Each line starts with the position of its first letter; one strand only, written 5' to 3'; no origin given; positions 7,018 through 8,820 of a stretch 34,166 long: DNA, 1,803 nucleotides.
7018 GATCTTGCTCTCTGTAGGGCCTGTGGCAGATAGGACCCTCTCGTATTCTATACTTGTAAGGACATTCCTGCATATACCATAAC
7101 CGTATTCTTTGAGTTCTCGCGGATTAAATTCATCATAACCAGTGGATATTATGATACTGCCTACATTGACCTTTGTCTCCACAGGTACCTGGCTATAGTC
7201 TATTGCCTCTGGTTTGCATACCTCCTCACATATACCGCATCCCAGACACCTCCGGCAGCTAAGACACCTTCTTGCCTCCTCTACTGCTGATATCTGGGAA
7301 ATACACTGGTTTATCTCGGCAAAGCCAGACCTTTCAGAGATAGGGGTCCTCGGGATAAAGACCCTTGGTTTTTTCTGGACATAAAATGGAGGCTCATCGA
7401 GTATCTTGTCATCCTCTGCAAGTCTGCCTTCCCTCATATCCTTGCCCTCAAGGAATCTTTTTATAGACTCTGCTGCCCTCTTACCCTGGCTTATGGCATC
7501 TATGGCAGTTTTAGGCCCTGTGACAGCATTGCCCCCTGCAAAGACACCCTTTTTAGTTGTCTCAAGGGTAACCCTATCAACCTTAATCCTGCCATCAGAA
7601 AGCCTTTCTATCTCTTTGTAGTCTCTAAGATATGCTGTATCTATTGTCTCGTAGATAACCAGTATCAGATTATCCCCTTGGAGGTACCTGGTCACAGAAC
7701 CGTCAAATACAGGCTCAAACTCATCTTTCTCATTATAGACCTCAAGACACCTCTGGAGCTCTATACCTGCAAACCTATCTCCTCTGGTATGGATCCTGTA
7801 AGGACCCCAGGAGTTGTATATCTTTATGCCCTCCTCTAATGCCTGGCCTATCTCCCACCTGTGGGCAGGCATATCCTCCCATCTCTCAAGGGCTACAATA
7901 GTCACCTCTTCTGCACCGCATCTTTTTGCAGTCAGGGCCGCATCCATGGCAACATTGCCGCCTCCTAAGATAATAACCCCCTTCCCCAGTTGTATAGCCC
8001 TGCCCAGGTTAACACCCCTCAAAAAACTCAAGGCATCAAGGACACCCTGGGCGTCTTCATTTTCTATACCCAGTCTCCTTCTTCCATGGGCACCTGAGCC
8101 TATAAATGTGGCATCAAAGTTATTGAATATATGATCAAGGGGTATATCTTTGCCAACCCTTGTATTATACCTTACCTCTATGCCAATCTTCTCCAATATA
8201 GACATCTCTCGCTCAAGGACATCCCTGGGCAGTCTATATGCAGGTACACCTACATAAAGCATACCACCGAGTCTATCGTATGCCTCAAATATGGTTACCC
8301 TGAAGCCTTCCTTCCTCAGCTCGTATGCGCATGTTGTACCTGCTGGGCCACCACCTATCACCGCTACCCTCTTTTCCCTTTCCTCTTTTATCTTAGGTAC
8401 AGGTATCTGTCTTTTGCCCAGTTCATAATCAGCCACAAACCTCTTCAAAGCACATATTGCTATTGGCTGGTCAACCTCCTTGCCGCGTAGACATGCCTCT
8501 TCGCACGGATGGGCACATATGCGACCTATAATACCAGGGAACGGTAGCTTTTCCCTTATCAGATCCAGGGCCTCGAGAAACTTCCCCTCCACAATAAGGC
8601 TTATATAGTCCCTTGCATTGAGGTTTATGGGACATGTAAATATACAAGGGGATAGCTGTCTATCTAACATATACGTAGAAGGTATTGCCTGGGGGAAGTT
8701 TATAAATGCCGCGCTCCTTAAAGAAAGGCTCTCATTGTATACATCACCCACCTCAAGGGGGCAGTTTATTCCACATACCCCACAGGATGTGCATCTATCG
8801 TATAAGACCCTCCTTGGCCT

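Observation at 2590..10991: hdrC-hdrB-(wHTH)-hdrL-mvhD-metV-metF: Moorella-type methylene-THF reductase cluster with a built-in NAD(P)H module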

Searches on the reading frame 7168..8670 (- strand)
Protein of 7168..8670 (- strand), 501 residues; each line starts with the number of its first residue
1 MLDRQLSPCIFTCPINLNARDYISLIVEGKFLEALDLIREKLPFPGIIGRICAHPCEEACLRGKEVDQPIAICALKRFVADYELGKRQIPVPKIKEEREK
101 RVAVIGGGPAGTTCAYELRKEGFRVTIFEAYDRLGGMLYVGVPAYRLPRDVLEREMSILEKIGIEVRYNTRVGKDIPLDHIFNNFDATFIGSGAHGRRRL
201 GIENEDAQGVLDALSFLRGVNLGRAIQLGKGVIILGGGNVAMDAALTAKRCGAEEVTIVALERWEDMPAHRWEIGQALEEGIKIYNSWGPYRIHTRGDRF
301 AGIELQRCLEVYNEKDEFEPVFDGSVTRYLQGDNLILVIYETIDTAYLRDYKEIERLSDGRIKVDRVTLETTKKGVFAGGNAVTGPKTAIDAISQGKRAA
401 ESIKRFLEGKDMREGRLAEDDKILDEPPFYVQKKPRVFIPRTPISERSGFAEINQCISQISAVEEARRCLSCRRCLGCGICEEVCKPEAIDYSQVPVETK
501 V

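Call 69: search_solved_structures(query=window:7168-8670:-, max_evalue=1e-40, show_alignments=5)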
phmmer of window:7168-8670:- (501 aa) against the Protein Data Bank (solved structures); distinct sequences matched with E-value up to 1e-40: 9.
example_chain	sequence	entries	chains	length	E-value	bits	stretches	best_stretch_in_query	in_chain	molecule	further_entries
9bov_A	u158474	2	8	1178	1.9e-111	376.2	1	7-478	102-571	Molybdopterin oxidoreductase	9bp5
9n5u_A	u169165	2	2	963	2.4e-99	336.3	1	6-426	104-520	NfnA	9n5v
8oh5_C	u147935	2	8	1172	4.4e-96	325.5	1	7-476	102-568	Formate dehydrogenase-O, major subunit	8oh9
4ylf_B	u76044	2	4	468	2.2e-74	253.9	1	7-410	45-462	Dihydropyrimidine dehydrogenase subunit A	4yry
5jca_L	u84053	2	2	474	3.6e-64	220.2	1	6-408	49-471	NADH-dependent Ferredoxin:NADP Oxidoreductase (NfnI) subunit alpha | NADH-dependent Ferredoxin:NADP Oxidoreductase subunit alpha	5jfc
5vj7_A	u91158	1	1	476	4.9e-64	219.8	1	6-410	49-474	Oxidoreductase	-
2vdc_G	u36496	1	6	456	7.5e-46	159.8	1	9-410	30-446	GLUTAMATE SYNTHASE [NADPH] SMALL CHAIN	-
6s6s_G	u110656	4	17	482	7.9e-46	159.7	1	9-410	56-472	Glutamate synthase [NADPH] small chain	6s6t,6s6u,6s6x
7mfm_I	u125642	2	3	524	8.6e-41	143.1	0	12-256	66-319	Glutamate synthase (NADPH) small chain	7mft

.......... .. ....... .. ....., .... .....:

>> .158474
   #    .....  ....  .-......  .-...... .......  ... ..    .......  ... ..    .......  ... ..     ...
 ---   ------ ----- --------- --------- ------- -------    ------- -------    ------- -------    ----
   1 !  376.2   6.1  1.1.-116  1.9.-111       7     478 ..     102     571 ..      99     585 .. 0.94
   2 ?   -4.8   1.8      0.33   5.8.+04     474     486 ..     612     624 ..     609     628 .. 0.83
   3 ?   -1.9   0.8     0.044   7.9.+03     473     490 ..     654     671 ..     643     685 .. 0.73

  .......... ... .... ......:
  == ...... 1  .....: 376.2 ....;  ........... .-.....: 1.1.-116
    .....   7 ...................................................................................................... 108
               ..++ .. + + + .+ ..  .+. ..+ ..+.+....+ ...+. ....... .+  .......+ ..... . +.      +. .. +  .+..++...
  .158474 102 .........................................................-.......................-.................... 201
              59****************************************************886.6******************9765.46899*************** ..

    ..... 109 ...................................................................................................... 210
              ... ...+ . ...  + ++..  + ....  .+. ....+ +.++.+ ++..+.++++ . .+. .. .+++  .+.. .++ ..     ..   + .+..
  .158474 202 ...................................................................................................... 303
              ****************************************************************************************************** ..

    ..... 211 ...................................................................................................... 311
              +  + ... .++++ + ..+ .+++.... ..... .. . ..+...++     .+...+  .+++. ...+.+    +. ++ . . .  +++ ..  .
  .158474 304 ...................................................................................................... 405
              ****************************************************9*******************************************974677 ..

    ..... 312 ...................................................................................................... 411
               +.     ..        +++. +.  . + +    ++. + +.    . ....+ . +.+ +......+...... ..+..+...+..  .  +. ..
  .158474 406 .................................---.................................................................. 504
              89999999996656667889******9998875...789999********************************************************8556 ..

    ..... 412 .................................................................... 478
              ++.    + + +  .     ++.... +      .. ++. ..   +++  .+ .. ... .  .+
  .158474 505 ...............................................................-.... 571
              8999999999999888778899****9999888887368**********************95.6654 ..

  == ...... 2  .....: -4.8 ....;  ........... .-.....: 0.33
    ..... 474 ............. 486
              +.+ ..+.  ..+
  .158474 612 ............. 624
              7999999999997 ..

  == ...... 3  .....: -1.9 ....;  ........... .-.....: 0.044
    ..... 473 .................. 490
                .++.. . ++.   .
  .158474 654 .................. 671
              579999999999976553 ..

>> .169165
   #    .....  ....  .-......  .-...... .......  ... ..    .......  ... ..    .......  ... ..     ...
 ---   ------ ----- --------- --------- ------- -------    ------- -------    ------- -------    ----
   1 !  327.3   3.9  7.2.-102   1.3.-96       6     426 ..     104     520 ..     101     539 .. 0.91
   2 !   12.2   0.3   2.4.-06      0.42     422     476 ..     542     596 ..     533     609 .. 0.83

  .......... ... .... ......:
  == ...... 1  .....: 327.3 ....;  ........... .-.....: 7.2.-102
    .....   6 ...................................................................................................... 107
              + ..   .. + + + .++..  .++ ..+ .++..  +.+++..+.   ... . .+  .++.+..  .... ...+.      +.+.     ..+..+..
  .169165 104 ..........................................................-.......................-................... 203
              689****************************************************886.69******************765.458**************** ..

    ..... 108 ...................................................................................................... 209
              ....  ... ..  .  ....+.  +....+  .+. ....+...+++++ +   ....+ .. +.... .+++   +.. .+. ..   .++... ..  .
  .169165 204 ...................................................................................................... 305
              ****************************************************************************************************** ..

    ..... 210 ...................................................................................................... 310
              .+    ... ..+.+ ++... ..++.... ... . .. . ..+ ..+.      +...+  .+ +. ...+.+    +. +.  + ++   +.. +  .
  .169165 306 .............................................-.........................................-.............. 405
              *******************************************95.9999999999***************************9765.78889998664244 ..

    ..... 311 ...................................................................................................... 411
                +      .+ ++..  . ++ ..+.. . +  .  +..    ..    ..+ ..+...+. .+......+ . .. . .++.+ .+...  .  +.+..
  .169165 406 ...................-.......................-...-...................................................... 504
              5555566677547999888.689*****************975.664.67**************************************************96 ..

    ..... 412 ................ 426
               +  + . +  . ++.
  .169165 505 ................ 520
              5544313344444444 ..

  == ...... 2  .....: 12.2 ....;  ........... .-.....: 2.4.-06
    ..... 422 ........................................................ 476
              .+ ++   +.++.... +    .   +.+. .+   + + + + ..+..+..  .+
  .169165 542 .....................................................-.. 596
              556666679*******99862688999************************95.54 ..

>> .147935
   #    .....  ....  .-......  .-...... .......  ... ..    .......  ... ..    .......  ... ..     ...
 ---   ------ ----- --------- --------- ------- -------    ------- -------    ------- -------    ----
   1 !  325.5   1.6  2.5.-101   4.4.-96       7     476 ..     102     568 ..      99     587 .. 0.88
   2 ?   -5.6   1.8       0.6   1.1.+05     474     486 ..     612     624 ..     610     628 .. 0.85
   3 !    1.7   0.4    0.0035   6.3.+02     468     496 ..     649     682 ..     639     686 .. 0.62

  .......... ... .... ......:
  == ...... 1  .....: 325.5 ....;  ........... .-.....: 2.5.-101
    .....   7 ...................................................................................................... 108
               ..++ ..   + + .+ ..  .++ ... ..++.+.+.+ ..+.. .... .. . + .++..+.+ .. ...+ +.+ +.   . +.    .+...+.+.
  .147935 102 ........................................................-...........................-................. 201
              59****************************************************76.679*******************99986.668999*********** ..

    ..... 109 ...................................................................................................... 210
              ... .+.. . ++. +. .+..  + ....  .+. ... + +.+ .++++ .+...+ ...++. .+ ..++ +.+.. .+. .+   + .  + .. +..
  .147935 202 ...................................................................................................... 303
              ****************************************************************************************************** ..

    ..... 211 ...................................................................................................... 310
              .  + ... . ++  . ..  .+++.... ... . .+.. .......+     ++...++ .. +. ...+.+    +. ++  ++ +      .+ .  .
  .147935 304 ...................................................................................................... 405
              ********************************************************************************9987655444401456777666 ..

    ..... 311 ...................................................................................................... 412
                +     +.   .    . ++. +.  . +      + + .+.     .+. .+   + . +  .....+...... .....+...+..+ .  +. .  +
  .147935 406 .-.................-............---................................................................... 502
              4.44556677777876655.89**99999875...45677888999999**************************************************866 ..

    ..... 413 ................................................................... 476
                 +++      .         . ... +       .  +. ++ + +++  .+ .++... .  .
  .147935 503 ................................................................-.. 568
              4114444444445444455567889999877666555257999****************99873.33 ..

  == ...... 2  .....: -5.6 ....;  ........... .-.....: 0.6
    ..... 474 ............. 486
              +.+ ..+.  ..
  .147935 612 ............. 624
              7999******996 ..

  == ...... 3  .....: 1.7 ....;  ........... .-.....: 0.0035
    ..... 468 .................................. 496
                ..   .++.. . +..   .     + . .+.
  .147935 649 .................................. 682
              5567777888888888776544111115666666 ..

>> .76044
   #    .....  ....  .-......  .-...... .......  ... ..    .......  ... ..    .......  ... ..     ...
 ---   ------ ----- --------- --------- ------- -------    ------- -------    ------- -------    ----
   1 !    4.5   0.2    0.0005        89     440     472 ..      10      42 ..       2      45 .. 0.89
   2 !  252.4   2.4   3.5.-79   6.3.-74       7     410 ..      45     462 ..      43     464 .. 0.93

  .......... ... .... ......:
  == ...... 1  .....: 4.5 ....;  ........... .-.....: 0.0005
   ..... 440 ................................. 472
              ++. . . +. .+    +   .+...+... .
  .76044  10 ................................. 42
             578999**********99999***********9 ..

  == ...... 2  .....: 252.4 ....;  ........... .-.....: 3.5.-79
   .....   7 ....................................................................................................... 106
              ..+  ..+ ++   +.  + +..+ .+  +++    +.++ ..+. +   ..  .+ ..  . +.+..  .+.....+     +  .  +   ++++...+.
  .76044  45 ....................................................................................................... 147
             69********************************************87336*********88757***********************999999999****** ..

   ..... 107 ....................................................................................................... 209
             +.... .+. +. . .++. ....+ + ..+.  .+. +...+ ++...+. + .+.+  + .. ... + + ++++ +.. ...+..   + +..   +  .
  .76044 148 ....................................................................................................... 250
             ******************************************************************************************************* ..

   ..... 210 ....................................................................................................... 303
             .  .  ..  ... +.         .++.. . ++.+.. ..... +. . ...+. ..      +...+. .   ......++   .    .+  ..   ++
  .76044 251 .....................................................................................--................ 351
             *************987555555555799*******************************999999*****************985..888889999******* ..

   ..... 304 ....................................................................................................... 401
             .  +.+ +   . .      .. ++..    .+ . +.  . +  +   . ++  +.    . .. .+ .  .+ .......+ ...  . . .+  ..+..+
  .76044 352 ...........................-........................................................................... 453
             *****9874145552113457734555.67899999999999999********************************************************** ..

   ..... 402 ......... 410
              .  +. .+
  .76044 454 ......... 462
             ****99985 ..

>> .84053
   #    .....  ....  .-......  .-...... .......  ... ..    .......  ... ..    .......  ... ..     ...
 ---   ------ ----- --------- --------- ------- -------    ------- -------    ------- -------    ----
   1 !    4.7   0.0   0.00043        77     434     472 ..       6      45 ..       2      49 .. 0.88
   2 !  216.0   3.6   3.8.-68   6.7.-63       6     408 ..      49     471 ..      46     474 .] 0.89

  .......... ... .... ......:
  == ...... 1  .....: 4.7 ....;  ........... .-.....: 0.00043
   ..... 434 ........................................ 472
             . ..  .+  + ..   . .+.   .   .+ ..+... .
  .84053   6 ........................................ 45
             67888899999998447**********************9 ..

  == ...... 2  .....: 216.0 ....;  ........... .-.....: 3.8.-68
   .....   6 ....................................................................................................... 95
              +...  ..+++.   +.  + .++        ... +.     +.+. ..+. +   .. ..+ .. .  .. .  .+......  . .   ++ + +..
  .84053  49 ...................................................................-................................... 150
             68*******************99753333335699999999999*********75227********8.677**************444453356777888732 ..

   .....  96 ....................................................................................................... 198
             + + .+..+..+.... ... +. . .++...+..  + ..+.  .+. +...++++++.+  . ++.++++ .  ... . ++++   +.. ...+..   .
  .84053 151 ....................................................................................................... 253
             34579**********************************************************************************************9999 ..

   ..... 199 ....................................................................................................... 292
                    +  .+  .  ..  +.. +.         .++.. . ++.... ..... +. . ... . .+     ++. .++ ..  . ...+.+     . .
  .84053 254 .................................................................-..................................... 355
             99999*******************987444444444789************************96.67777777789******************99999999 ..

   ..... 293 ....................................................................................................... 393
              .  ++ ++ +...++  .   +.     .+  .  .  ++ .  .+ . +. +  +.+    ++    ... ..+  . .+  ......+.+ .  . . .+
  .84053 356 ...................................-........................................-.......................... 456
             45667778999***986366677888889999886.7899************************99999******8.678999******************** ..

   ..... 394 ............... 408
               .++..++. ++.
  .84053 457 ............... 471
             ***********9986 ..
